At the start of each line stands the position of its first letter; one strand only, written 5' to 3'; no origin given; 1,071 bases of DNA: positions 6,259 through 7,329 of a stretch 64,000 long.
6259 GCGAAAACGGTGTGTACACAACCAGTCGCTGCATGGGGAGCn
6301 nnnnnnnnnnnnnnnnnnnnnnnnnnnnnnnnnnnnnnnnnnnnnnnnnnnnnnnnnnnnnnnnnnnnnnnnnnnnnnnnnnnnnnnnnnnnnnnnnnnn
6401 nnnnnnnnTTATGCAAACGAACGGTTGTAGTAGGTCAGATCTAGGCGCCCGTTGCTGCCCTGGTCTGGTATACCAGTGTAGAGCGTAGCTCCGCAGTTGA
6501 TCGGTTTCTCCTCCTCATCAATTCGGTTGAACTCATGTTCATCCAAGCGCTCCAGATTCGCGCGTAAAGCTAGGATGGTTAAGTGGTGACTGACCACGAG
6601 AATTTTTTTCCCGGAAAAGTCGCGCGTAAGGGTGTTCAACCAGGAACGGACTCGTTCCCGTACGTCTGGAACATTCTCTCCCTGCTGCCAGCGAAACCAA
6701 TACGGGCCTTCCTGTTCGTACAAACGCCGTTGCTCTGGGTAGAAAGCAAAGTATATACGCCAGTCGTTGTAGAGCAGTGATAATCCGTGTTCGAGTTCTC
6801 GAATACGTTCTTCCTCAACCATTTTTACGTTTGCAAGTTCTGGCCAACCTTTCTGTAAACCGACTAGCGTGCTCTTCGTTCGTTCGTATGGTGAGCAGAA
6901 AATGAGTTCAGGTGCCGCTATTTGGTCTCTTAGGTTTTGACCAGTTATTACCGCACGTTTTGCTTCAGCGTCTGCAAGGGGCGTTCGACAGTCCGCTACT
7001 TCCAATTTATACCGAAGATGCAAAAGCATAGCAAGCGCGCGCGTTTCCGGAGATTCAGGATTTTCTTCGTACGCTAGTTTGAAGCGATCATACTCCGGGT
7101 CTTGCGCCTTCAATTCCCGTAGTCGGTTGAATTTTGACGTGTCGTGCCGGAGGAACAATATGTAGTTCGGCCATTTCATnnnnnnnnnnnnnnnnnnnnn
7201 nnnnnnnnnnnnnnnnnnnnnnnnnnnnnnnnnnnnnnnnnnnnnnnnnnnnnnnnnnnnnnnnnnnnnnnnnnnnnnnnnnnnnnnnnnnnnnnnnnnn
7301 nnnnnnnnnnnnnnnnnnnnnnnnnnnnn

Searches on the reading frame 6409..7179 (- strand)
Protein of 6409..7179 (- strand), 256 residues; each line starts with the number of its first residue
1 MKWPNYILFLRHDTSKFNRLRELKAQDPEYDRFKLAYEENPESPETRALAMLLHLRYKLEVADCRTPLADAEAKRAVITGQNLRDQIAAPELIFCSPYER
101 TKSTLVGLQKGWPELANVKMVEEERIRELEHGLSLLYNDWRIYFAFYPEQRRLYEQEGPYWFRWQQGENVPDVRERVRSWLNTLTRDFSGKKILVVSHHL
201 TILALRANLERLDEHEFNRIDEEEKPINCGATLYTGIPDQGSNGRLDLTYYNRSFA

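Call 10: search_protein_families(library=pfam, proteins=[window:6409-7179:-], max_evalue=0.01)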
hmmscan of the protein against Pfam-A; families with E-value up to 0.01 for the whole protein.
window:6409-7179:- (256 aa): 1 family
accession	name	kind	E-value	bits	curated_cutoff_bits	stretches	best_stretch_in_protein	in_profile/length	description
PF00300.27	His_Phos_1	-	5.3e-16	59.3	21.7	1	66-221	23-170/194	Histidine phosphatase superfamily (branch 1)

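Call 13: list_cluster_members(proteins=[window:6409-7179:-, window:7462-7812:-, window:8251-12177:+])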
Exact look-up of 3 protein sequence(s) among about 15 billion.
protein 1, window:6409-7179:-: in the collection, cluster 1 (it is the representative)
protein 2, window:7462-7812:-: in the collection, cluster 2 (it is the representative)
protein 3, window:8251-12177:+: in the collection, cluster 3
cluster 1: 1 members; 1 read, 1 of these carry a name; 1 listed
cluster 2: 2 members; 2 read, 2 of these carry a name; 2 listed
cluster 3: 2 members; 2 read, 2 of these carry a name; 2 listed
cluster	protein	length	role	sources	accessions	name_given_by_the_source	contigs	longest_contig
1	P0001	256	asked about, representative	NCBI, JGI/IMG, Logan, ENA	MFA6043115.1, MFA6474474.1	MAG: histidine phosphatase family protein [Patescibacteria group bacterium] | broad specificity phosphatase PhoE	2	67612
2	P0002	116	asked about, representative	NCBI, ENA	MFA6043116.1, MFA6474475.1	MAG: hypothetical protein WCV85_06420 [Patescibacteria group bacterium]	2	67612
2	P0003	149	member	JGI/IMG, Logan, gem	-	hypothetical protein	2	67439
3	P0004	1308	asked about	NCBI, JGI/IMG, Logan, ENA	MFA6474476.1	MAG: phosphoribosylformylglycinamidine synthase [Patescibacteria group bacterium]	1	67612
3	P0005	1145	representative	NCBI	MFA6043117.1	MAG: phosphoribosylformylglycinamidine synthase, partial [Patescibacteria group bacterium]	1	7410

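Call 16: find_homologous_proteins(query=P0002)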
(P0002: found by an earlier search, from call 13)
Query P0002 (116 aa): 1 proteins with E <= 0.001 among 7 candidates.
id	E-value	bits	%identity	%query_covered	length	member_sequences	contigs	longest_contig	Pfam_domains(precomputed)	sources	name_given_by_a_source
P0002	5.6e-72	257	100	100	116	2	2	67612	-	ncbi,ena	ncbi:MAG: hypothetical protein WCV85_06420 [Patescibacteria group bacterium]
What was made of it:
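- Tried and rejected: The word-index search found only itself (call 16).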

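Call 18: find_homologous_proteins(query=P0001)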
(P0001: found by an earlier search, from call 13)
Query P0001 (256 aa): 739 proteins with E <= 0.001 among 1167 candidates; the best 120 are listed.
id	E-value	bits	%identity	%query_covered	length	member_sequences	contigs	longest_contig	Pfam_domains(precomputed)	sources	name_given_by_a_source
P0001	1.2e-172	590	100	100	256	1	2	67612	PF00300.28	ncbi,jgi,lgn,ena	ncbi:MAG: histidine phosphatase family protein [Patescibacteria group bacterium]|jgi:broad specifici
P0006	3.8e-111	389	67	100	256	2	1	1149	PF00300.28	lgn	-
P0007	3.4e-101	356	59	100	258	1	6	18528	PF00300.28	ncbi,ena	-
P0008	1.2e-97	345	60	100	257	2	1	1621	PF00300.28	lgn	-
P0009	1.4e-94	334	56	100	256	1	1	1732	PF00300.28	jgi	jgi:broad specificity phosphatase PhoE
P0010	6.0e-94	332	58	100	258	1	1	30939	PF00300.28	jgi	jgi:broad specificity phosphatase PhoE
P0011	1.5e-93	331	56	100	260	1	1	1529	PF00300.28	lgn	-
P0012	1.6e-93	331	58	100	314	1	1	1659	PF00300.28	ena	-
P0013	7.6e-93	329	56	100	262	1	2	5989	PF00300.28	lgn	-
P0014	1.6e-92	328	59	100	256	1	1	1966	PF00300.28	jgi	jgi:broad specificity phosphatase PhoE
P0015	3.3e-92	327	57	100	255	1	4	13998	PF00300.28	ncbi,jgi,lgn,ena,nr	ncbi:histidine phosphatase family protein [Patescibacteria group bacterium]|nr:histidine phosphatase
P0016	3.8e-92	326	56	100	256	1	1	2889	PF00300.28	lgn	-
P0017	3.8e-92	326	55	100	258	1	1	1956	PF00300.28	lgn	-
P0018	7.8e-92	325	55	100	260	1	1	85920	PF00300.28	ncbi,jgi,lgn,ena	ncbi:MAG: histidine phosphatase family protein [Candidatus Buchananbacteria bacterium]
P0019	1.3e-91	325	55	100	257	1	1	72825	PF00300.28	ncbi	-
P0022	3.4e-91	323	58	98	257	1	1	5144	PF00300.28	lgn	-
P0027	3.6e-90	320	57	96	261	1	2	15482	PF00300.28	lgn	-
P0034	7.9e-90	319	58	98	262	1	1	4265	PF00300.28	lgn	-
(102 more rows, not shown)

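Call 20: find_encoding_contigs(protein=P0006, flank=3000, max_places=3)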
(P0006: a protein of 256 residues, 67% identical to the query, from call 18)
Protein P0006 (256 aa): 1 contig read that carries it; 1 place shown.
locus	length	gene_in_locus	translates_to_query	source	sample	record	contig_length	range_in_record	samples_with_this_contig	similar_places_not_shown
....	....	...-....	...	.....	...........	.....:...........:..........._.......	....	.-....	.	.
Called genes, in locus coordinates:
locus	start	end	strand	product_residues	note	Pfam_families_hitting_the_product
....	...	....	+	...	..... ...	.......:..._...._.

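Call 21: find_encoding_contigs(protein=P0007, flank=5000, max_places=4)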
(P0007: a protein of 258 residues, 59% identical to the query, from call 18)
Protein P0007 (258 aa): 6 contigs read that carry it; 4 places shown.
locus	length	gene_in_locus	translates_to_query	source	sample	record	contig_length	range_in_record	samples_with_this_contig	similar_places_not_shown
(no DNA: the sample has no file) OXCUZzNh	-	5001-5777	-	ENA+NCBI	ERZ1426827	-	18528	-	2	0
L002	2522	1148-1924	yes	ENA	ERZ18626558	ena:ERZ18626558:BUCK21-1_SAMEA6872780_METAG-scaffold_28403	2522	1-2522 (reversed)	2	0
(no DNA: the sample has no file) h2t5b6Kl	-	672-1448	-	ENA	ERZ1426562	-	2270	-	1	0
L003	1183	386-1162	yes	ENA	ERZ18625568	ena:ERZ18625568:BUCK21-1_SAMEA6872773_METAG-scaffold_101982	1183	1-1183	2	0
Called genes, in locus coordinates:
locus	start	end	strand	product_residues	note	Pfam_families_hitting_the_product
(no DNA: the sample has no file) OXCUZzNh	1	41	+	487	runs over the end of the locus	PF00224:PK, PF02887:PK_C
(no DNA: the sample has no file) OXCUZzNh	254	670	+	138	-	-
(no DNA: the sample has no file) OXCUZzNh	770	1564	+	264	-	PF01790:LGT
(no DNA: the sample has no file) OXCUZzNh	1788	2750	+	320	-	PF01145:Band_7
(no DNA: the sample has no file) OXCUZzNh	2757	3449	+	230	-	-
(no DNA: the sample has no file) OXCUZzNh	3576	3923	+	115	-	PF18895:T4SS_pilin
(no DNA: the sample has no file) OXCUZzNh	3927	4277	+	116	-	PF18895:T4SS_pilin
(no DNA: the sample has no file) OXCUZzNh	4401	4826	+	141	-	PF12802:MarR_2, PF01047:MarR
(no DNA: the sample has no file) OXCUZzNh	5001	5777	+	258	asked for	PF00300:His_Phos_1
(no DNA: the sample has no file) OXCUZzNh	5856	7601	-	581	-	-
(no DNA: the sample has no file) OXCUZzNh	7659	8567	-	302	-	PF01875:Memo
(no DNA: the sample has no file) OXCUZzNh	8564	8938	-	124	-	?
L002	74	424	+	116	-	PF18895:T4SS_pilin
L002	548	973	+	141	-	PF12802:MarR_2, PF01047:MarR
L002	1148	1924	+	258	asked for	PF00300:His_Phos_1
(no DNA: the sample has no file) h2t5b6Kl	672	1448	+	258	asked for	PF00300:His_Phos_1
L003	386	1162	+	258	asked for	PF00300:His_Phos_1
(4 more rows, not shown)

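Call 22: find_encoding_contigs(protein=P0010, flank=5000, max_places=3)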
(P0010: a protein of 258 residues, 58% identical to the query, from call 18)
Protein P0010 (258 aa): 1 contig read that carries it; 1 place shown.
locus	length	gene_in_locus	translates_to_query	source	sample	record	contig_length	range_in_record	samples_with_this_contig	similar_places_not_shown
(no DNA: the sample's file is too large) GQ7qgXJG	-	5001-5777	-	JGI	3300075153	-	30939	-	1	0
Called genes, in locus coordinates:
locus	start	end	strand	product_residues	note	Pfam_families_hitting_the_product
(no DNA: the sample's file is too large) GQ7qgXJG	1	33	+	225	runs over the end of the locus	PF01479:S4, PF00849:PseudoU_synth_2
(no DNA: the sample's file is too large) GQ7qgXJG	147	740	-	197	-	PF21176:RecR_HhH, PF01751:Toprim, PF13662:Toprim_4, PF21175:RecR_C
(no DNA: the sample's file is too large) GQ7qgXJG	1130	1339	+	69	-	-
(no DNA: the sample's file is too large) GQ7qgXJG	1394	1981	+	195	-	-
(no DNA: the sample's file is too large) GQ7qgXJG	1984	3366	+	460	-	-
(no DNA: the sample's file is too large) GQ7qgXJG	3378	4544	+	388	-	-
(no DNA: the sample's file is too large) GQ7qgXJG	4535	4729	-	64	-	-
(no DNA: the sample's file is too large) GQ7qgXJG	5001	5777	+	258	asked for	PF00300:His_Phos_1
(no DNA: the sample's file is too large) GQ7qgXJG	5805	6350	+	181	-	-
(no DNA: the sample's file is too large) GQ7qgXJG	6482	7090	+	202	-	-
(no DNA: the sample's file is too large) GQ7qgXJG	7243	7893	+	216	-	PF23477:zf_Tbcl_2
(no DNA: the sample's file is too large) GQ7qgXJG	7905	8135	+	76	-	-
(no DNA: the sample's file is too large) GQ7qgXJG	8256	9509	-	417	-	-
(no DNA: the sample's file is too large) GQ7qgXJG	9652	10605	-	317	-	-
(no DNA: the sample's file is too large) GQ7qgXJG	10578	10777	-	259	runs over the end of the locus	-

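Call 27: find_encoding_contigs(protein=P0008, flank=3000, max_places=2)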
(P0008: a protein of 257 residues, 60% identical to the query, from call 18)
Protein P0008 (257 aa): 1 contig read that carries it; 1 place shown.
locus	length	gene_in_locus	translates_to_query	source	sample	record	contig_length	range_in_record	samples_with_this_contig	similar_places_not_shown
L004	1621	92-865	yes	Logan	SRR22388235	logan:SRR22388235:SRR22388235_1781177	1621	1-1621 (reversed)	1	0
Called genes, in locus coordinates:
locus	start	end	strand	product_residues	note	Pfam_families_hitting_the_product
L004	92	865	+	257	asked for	PF00300:His_Phos_1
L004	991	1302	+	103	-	-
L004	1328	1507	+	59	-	-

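Call 28: find_encoding_contigs(protein=P0013, flank=3000, max_places=2)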
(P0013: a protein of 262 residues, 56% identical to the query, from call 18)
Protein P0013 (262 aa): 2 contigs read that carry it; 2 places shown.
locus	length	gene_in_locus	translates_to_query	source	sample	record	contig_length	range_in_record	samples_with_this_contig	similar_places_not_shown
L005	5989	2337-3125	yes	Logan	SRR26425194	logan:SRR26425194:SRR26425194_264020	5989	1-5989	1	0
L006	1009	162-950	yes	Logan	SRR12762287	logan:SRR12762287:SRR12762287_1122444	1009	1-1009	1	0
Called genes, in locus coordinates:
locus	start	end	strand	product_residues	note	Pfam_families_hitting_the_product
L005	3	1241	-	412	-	PF01266:DAO (faint), PF07992:Pyr_redox_2, PF13450:NAD_binding_8 (faint), PF13454:NAD_binding_9 (faint), PF00070:Pyr_redox, PF22366:NDH2_C (weak)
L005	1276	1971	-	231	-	PF00970:FAD_binding_6, PF00175:NAD_binding_1 (weak)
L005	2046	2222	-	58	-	-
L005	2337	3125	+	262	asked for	PF00300:His_Phos_1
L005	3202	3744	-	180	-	PF03073:TspO_MBR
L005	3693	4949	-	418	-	PF00890:FAD_binding_2, PF01134:GIDA (weak), PF01262:AlaDh_PNT_C (weak), PF01266:DAO (weak), PF03486:HI0933_like, PF07992:Pyr_redox_2, PF12831:FAD_oxidored, PF22780:HI0933_like_1st, +3 more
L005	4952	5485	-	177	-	PF01863:YgjP-like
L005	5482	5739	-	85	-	PF01541:GIY-YIG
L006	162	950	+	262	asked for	PF00300:His_Phos_1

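Call 29: find_encoding_contigs(protein=P0014, flank=3000, max_places=2)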
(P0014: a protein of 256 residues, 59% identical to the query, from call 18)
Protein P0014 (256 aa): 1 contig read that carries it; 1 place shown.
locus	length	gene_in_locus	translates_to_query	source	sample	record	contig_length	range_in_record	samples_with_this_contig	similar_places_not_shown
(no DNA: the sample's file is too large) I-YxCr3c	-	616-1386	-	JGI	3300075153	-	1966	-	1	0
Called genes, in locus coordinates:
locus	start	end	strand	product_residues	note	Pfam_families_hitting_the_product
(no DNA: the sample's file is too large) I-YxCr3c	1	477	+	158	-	?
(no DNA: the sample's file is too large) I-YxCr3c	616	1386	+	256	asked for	PF00300:His_Phos_1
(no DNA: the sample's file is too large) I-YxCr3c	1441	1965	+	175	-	?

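Call 30: find_encoding_contigs(protein=P0012, flank=3000, max_places=2)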
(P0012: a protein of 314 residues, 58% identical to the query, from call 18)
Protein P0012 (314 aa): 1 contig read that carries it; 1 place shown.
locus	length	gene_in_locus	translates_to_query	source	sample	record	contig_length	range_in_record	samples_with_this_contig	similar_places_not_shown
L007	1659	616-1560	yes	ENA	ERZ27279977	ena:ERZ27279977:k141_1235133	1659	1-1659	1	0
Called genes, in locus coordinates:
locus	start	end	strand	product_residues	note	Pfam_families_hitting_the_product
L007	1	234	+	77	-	?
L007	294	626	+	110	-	-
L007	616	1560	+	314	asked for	PF00300:His_Phos_1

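Call 40: find_homologous_proteins(query=P0004, max_evalue=1e-100)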
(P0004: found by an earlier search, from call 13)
Query P0004 (1308 aa): 7982 proteins with E <= 1e-100 among 8000 candidates; the best 120 are listed.
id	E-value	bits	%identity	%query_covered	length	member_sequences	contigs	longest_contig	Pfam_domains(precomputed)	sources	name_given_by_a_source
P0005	0.0e+0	2613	100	88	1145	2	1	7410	PF18076.7,PF22689.2,PF18072.7,PF13507.13,PF02769.28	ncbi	ncbi:MAG: phosphoribosylformylglycinamidine synthase, partial [Patescibacteria group bacterium]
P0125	0.0e+0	1615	57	100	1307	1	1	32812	PF18076.7,PF22689.2,PF18072.7,PF13507.13,PF02769.28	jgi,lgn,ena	-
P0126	0.0e+0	1606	56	100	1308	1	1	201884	PF18076.7,PF22689.2,PF18072.7,PF13507.13,PF02769.28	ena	-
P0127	0.0e+0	1434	51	100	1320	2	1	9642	PF18076.7,PF22689.2,PF18072.7,PF13507.13,PF02769.28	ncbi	-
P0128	0.0e+0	1422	51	100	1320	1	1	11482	PF18076.7,PF22689.2,PF18072.7,PF13507.13,PF02769.28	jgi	-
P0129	0.0e+0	1417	51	100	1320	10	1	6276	PF18076.7,PF22689.2,PF18072.7,PF13507.13,PF02769.28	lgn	-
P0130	0.0e+0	1410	51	100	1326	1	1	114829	PF18076.7,PF22689.2,PF18072.7,PF13507.13,PF02769.28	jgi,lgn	-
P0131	0.0e+0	1409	51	100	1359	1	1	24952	PF18076.7,PF22689.2,PF18072.7,PF13507.13,PF02769.28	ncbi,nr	ncbi:MAG: phosphoribosylformylglycinamidine synthase [Sedimentisphaerales bacterium]|nr:phosphoribos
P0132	0.0e+0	1375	51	100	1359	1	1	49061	PF18076.7,PF22689.2,PF18072.7,PF13507.13,PF02769.28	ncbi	-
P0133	0.0e+0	1362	50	100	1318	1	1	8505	PF18076.7,PF22689.2,PF18072.7,PF13507.13,PF02769.28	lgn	-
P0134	0.0e+0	1336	50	100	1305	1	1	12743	PF18076.7,PF22689.2,PF18072.7,PF13507.13,PF02769.28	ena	-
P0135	0.0e+0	1333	49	100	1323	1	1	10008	PF18076.7,PF22689.2,PF18072.7,PF13507.13,PF02769.28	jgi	jgi:phosphoribosylformylglycinamidine synthase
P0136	0.0e+0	1324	48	100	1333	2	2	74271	PF18076.7,PF22689.2,PF18072.7,PF13507.13,PF02769.28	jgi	jgi:phosphoribosylformylglycinamidine synthase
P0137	0.0e+0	1320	50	100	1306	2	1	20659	PF18076.7,PF22689.2,PF18072.7,PF13507.13,PF02769.28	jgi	-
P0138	0.0e+0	1314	49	100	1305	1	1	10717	PF18076.7,PF22689.2,PF18072.7,PF13507.13,PF02769.28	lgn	-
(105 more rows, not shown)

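Call 42: find_encoding_contigs(protein=P0125, flank=10000, max_places=2)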
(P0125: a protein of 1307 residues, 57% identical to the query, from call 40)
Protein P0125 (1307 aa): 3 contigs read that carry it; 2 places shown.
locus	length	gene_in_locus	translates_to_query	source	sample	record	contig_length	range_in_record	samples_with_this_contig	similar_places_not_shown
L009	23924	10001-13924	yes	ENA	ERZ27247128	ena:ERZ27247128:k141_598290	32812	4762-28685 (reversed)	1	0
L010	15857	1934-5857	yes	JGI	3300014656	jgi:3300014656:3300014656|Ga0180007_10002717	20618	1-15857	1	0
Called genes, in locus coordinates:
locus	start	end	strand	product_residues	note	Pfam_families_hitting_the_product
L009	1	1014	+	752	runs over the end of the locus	PF13491:FtsK_4TM, PF17854:FtsK_alpha, PF01580:FtsK_SpoIIIE, PF09397:FtsK_gamma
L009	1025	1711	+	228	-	PF13560:HTH_31 (faint), PF12844:HTH_19, PF13413:HTH_25, PF09136:Glucodextran_B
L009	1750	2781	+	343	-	PF00154:RecA_N, PF08423:Rad51, PF06745:ATPase (faint), PF27531:MT3502_N (weak), PF21096:RecA_C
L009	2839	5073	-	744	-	PF00403:HMA, PF00122:E1-E2_ATPase, PF00702:Hydrolase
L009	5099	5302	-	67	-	PF08984:DUF1858 (weak)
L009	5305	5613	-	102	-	PF09851:SHOCT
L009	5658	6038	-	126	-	-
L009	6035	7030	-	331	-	PF00403:HMA, PF13462:Thioredoxin_4, PF01323:DSBA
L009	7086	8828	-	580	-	PF19991:HMA_2 (faint), PF00403:HMA, PF02683:DsbD_TM, PF13386:DsbD_2, PF13473:Cupredoxin_1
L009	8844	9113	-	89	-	PF02583:Trns_repr_metal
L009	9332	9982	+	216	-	PF00551:Formyl_trans_N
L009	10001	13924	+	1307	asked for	PF18076:FGAR-AT_N, PF18072:FGAR-AT_linker, PF02769:AIRS_C, PF22689:FGAR-AT_PurM_N-like, PF02769:AIRS_C, PF13507:GATase_5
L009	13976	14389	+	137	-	PF06262:Zincin_1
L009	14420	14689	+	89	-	-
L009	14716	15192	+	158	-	-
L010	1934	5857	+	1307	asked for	PF18076:FGAR-AT_N, PF18072:FGAR-AT_linker, PF02769:AIRS_C, PF22689:FGAR-AT_PurM_N-like, PF02769:AIRS_C, PF13507:GATase_5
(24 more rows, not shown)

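Call 43: find_encoding_contigs(protein=P0126, flank=10000, max_places=2)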
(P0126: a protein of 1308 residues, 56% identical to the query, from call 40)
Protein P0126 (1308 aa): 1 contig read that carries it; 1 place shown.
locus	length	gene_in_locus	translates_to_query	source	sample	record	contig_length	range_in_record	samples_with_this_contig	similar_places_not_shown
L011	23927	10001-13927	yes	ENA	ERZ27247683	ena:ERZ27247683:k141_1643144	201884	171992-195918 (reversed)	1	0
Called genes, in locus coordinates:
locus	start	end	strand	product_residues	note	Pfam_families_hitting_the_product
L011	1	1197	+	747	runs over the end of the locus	PF13491:FtsK_4TM, PF17854:FtsK_alpha, PF01580:FtsK_SpoIIIE, PF09397:FtsK_gamma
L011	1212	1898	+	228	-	PF13560:HTH_31 (weak), PF12844:HTH_19, PF13413:HTH_25, PF09136:Glucodextran_B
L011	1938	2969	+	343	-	PF00154:RecA_N, PF08423:Rad51, PF06745:ATPase (faint), PF27531:MT3502_N (weak), PF21096:RecA_C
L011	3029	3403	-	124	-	PF06397:Desulfoferrod_N, PF01880:Desulfoferrodox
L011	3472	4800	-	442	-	PF00391:PEP-utilizers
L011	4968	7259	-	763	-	PF00403:HMA, PF00122:E1-E2_ATPase, PF00702:Hydrolase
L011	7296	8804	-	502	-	PF00403:HMA, PF02683:DsbD_TM, PF13386:DsbD_2, PF13473:Cupredoxin_1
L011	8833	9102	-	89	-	PF02583:Trns_repr_metal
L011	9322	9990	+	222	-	PF00551:Formyl_trans_N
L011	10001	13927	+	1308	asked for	PF18076:FGAR-AT_N, PF18072:FGAR-AT_linker, PF02769:AIRS_C, PF22689:FGAR-AT_PurM_N-like, PF02769:AIRS_C, PF13507:GATase_5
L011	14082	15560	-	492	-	PF01546:Peptidase_M20, PF07687:M20_dimer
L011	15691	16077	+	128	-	PF06262:Zincin_1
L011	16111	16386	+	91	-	-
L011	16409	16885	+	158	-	-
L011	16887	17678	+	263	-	-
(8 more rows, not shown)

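Call 49: search_protein_families(library=phrogs, proteins=[P0002], max_evalue=0.1)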
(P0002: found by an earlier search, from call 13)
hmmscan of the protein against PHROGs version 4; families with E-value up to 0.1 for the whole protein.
P0002 (116 aa): 0 families

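Call 56: search_protein_representatives(protein=P0002)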
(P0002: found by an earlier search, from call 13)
Query: 116 residues. Proteins with E-value up to 0.001 (for the whole library): 5; up to 1e-10: 3; up to 1e-30: 1. The best 5 are listed.
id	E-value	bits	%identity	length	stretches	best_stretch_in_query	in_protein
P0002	1.8e-72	256.7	100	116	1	1-116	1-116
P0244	2.1e-29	117.9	37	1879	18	19-45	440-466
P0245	6.5e-11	58.3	28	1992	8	20-71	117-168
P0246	3.6e-08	49.5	43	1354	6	59-98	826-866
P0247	6.1e-04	35.8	30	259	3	9-81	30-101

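Call 57: search_protein_families(library=pfam, proteins=[P0244, P0245, P0246, P0247], max_evalue=0.001)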
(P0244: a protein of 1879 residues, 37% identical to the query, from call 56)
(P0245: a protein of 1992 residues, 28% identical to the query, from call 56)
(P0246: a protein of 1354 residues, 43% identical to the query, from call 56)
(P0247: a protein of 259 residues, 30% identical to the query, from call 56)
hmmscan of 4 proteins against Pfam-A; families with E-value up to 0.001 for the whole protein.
P0244 (1879 aa): 0 families

P0245 (1992 aa): 4 families
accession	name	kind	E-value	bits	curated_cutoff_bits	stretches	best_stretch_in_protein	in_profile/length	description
PF17164.10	DUF5122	-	4.4e-196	635.2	27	20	1116-1153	1-36/36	Domain of unknown function (DUF5122) beta-propeller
PF00400.38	WD40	-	1.2e-25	89.2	27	0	311-335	6-32/39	WD domain, G-beta repeat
PF07494.17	Reg_prop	-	8.5e-16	56.5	20.4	0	681-701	3-23/24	Two component regulator propeller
PF12768.13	Rax2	-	2.2e-14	53.9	28.8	0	669-706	10-48/254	Rax2 C-terminal beta propeller domain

P0246 (1354 aa): 0 families

P0247 (259 aa): 1 family
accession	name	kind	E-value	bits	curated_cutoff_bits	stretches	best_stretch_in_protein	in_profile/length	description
PF17121.11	zf-C3HC4_5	-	7.1e-06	26.3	27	0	42-54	36-48/51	Zinc finger, C3HC4 type (RING finger)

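Call 61: find_encoding_contigs(protein=P0022, flank=1500, max_places=2)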
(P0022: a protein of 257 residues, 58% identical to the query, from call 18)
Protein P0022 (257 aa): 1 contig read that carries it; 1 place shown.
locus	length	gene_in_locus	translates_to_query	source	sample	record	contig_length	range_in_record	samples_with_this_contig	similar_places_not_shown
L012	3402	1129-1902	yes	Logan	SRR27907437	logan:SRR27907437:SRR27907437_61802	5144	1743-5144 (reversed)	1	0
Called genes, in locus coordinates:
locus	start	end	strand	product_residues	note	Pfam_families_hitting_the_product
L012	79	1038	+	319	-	PF10343:Q_salvage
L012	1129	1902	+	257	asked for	PF00300:His_Phos_1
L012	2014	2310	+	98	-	-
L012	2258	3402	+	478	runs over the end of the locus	PF01946:Thi4 (weak), PF07992:Pyr_redox_2 (faint), PF00890:FAD_binding_2 (weak), PF01266:DAO, PF01494:FAD_binding_3 (weak), PF03486:HI0933_like (weak), PF13450:NAD_binding_8, PF01593:Amino_oxidase, +4 more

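Call 62: find_encoding_contigs(protein=P0034, flank=1500, max_places=2)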
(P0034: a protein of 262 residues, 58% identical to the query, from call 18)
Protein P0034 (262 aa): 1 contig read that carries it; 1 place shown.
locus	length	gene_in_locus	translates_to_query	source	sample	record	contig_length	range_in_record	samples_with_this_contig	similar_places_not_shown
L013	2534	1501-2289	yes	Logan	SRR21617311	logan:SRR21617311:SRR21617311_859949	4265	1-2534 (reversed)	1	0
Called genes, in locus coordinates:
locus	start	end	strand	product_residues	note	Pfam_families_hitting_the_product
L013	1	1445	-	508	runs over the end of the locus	PF13541:ChlI, PF05496:RuvB_N (faint), PF00158:Sigma54_activat (faint), PF01078:Mg_chelatase, PF07728:AAA_5 (weak), PF00493:MCM (weak), PF13335:Mg_chelatase_C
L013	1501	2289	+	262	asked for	PF00300:His_Phos_1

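Call 63: find_encoding_contigs(protein=P0027, flank=1500, max_places=2)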
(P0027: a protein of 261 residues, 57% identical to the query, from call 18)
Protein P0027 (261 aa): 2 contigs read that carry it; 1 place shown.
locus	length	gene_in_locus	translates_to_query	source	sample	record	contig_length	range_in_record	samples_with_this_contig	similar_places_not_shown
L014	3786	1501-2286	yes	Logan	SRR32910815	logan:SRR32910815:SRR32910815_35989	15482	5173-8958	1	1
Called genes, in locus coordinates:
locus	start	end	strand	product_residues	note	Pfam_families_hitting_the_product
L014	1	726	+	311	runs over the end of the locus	PF02355:SecD_SecF_C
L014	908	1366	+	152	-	-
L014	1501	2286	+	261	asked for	PF00300:His_Phos_1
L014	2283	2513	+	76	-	-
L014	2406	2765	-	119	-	-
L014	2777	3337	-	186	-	-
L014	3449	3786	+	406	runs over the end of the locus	PF07690:MFS_1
